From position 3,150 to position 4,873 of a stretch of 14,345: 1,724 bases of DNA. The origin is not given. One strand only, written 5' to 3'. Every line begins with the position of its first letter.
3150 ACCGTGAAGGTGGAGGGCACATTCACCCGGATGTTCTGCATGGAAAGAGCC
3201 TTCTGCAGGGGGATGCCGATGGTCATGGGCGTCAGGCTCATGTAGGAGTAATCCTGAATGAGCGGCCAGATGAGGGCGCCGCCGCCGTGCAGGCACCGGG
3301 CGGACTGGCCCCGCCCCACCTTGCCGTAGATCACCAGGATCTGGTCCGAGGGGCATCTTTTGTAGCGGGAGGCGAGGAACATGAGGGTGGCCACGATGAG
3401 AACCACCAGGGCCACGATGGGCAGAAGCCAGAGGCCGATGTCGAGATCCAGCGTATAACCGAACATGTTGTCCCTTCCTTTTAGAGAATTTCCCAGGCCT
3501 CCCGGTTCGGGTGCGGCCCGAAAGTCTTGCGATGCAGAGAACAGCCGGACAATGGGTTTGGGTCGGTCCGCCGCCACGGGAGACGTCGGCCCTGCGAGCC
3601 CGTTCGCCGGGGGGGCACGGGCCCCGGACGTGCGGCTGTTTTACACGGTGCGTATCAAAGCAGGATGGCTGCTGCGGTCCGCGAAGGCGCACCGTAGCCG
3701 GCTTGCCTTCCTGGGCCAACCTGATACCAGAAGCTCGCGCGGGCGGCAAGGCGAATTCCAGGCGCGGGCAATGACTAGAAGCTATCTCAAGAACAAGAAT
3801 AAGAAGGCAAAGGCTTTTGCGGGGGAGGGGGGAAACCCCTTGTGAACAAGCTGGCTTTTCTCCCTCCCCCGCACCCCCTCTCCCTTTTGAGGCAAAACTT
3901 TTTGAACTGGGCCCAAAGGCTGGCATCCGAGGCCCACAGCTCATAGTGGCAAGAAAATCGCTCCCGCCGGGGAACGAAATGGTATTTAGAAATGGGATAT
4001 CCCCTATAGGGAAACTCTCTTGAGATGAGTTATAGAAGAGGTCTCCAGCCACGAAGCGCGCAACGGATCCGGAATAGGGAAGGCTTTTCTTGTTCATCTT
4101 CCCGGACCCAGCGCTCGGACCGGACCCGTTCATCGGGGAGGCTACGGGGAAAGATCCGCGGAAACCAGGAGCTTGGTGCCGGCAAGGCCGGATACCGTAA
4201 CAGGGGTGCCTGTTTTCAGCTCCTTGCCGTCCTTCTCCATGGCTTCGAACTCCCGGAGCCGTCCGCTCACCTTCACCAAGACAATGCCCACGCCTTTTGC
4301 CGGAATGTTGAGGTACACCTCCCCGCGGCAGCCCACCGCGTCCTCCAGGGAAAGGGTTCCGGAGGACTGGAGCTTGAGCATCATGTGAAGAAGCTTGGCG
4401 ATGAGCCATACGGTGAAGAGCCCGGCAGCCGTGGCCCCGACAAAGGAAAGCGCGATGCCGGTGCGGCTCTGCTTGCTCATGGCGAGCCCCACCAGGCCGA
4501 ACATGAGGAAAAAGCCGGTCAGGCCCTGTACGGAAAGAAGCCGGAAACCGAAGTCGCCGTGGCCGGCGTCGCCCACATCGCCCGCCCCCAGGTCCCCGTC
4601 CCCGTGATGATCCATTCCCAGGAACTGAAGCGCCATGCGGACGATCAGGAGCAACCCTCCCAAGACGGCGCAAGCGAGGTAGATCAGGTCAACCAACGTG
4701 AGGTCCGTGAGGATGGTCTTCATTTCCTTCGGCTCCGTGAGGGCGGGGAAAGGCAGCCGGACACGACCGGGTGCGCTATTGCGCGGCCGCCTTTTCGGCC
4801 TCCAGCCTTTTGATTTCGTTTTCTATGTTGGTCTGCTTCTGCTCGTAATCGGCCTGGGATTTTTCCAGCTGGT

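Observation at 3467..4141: Unusually long (675 bp) low-GC non-coding gap between nfeD and flotillin with strong secondary-structure elements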

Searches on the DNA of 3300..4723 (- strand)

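Call 4: search_rna_families(source=window, start=3300, end=4300, threshold=evalue, max_evalue=10, show_alignments=3)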
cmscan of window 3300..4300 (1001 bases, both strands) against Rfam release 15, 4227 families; matches with E-value up to 10: 31.
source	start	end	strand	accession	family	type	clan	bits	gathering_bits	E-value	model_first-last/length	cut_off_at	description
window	3812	3871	-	RF00362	Pospi_RY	Cis-reg;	-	22.1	40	0.22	1-79/79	no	Pospiviroid RY motif stem loop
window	3818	3873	+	RF03558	mir-629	Gene; miRNA;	-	22.1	72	0.77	1-83/83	no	mir-629 microRNA precursor family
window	3805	3886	-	RF00873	mir-550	Gene; miRNA;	-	21.5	81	0.12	1-85/85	no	mir-550 microRNA precursor family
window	3807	3889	+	RF00942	mir-1224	Gene; miRNA;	-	21.1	105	0.6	1-86/86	no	mir-1224 microRNA precursor family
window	3814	3877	-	RF01918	mir-1249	Gene; miRNA;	-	20.5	83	0.21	1-75/75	no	mir-1249 microRNA precursor family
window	3818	3873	+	RF00873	mir-550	Gene; miRNA;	-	20.3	81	0.26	16-71/85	no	mir-550 microRNA precursor family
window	3805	3885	+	RF00802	mir-207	Gene; miRNA;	-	19.9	88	0.78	1-78/78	no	mir-207 microRNA precursor family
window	3798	3889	-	RF03206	mir-3102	Gene; miRNA;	-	19.8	61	1.7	1-104/104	no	mir-3102 microRNA precursor family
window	3802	3888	+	RF03379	mir-4667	Gene; miRNA;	-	19.6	68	1.5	1-93/93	no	mir-4667 microRNA precursor family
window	3819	3872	+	RF03964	mir-H1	Gene; miRNA;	-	19.6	97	2.6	1-85/85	no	mir-H1 microRNA precursor family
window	3819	3876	-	RF00771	mir-185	Gene; miRNA;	-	19.4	60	1.1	1-79/79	no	mir-185 microRNA precursor family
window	3818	3873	+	RF03206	mir-3102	Gene; miRNA;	-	18.1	61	4.2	23-78/104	no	mir-3102 microRNA precursor family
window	3815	3877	+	RF03778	mir-483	Gene; miRNA;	-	18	60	2.2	1-75/75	no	mir-483 microRNA precursor family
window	3802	3890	+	RF00690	MIR408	Gene; miRNA;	-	17.9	64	0.21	1-126/126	no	MIR408 microRNA precursor family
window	3812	3880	+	RF01918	mir-1249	Gene; miRNA;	-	17.7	83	1.2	1-75/75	no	mir-1249 microRNA precursor family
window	3818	3873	+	RF04164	MIR1507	Gene; miRNA;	-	17.1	73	1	24-82/107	no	MIR1507 microRNA precursor family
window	3817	3873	+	RF03340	mir-6511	Gene; miRNA;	-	17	87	8.5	1-67/67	no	mir-6511 microRNA precursor family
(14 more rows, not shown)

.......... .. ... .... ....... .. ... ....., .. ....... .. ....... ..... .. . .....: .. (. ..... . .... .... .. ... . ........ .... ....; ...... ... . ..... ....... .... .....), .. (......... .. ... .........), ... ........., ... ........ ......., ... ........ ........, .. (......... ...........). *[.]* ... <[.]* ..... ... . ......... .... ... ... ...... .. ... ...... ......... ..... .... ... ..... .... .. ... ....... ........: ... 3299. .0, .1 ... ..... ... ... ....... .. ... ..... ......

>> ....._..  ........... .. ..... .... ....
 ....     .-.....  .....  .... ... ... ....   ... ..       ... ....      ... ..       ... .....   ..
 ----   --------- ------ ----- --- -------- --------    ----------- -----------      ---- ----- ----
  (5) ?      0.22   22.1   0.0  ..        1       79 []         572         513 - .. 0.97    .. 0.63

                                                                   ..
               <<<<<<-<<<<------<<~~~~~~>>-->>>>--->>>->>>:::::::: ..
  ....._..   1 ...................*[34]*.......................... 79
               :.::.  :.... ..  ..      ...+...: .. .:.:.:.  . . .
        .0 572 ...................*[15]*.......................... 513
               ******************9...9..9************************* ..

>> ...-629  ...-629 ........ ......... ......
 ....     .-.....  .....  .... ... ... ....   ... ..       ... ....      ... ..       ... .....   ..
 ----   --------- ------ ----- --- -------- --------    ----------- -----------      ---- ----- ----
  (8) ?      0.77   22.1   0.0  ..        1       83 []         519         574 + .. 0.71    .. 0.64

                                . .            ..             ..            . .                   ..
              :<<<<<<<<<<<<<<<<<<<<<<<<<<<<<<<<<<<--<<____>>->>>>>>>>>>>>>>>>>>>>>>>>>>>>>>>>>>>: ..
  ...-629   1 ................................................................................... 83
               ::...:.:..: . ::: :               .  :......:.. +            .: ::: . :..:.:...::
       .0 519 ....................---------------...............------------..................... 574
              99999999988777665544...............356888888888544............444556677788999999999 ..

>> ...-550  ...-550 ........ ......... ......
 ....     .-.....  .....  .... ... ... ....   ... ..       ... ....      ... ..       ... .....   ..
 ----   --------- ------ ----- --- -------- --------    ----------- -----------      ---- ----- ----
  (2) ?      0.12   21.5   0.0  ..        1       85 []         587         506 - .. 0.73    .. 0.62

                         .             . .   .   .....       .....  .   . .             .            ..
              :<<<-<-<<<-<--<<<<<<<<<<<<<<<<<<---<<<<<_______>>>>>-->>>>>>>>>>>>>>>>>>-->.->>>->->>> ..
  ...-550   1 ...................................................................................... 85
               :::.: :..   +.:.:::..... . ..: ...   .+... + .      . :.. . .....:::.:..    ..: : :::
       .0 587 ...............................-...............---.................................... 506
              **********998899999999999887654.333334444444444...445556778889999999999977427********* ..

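Call 33: search_dna_similar(query=window:3467-4141:-, collection=plasmids, mode=distant, max_evalue=0.01)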
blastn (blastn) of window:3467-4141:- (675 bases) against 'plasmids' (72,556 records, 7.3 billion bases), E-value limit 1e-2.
No match.

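Call 34: search_dna_similar(query=window:3467-4141:-, collection=phages, mode=distant, max_evalue=0.01)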
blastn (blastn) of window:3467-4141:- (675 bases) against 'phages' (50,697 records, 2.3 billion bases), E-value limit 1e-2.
No match.

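Call 58: search_rna_families(sources=[L081, L082], threshold=evalue, max_evalue=1)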
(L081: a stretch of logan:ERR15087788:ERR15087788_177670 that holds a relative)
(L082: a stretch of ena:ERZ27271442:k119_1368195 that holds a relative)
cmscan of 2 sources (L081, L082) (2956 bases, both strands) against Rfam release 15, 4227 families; matches with E-value up to 1: 1.
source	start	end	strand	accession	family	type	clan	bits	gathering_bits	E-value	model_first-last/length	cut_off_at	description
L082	407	543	-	RF01794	sok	Gene; antitoxin;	-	18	59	0.52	1-157/157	no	sok antitoxin (CssrC)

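Call 67: build_rna_model(alignment_id=A5)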
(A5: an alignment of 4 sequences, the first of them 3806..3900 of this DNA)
Model R1 built from alignment A5 (4 sequences, 101 columns); structure: RNAalifold consensus.
model positions 87; base pairs 15; branch points 0; effective number of sequences 2.2; information 0.654 bits per position. Calibrated on 0.2 Mb of random sequence (short: E-values are rough).
structure used (alignment columns):
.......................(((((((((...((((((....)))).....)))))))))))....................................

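Call 69: search_with_rna_model(model_id=R1, sources=[window, L001, L002, L003, L004, L005, L006, L007, L008, L009, L010, L011, L012, L013, L014, L015, L016, L017, L018, L019, L020, L021, L022, L023, L024, L025, L026, L027, L028, L029, L030, L031, L032, L033, L034, L035, L036, L037, L038, L039, L040, L041, L042, L043, L044, L045, L046, L047, L048, L049, L050, L051, L052, L053, L054, L055, L056, L057, L058, L059, L060, L061, L062, L063, L064, L065, L066, L067, L068, L069, L070, L071, L072, L073, L074, L075, L076, L077, L078, L079, L080, L081, L082, L083], max_evalue=1)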
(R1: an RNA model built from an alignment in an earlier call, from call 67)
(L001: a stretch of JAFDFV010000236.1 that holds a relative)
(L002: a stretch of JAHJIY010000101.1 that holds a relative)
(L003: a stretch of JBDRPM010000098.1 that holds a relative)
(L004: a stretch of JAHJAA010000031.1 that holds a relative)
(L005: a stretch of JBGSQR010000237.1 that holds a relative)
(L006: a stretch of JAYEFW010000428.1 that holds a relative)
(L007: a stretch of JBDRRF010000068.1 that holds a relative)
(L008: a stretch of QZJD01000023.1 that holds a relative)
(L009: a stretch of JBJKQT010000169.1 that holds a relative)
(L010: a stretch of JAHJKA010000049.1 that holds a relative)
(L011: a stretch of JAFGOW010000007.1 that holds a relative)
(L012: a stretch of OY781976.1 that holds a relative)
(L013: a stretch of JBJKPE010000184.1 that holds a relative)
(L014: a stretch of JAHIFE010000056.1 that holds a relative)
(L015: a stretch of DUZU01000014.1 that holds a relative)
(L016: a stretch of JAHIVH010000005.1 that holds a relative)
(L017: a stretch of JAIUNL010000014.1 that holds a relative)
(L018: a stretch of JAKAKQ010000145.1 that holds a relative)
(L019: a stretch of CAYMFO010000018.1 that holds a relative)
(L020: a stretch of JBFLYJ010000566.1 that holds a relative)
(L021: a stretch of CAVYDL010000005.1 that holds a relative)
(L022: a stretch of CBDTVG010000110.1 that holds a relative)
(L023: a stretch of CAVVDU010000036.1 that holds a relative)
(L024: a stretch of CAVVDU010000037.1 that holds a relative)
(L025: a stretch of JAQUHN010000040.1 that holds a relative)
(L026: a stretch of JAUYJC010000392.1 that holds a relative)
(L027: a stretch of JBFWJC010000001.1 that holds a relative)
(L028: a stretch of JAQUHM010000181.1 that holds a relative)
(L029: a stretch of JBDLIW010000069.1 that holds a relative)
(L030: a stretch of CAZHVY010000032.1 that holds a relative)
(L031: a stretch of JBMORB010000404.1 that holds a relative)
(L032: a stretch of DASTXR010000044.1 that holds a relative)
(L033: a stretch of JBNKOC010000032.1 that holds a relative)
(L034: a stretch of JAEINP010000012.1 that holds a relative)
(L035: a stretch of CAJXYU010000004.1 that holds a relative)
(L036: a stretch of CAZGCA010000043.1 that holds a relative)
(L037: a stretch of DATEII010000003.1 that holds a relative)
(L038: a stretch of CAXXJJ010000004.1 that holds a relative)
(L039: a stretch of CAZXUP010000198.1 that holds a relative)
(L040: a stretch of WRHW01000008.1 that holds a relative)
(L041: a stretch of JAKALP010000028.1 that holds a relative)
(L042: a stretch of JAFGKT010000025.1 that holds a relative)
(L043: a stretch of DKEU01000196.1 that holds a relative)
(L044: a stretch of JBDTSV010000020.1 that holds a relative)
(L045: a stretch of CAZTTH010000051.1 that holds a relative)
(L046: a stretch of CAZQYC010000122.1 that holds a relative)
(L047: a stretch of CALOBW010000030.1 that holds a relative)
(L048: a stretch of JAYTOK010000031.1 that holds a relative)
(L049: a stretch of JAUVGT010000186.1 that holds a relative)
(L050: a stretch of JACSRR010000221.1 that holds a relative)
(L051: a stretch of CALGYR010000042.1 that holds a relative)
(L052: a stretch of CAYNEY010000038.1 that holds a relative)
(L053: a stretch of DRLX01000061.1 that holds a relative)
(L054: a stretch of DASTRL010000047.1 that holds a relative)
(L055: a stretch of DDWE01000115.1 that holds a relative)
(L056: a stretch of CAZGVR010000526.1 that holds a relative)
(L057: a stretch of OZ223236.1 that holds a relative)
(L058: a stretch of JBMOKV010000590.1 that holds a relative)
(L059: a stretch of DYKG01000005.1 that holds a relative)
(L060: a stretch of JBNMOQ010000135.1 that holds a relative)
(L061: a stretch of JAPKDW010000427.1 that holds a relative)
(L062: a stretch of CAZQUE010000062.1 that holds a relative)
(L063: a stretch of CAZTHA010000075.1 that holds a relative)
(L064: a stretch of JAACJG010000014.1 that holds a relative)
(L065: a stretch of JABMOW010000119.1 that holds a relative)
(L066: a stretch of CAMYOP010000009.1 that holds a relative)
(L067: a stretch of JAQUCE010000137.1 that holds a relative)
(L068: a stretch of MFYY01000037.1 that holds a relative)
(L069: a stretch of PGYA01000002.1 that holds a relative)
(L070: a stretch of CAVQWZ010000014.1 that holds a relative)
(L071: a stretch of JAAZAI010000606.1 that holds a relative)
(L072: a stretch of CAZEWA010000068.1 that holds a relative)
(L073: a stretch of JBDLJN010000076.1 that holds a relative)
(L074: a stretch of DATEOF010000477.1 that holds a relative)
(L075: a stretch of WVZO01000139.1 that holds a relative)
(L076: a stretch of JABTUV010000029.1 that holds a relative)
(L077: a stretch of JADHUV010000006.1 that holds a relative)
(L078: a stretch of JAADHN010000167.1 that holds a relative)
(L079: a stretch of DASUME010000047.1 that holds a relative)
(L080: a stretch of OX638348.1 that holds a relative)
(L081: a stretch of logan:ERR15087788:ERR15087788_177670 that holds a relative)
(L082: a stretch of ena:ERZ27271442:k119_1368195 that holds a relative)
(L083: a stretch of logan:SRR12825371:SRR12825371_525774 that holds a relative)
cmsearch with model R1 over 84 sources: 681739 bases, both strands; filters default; matches with E-value up to 1: 2.
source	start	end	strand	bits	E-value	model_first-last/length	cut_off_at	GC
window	3806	3900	+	78.7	3.2e-21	1-87/87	no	0.59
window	3805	3881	-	21.8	0.0041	1-87/87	no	0.62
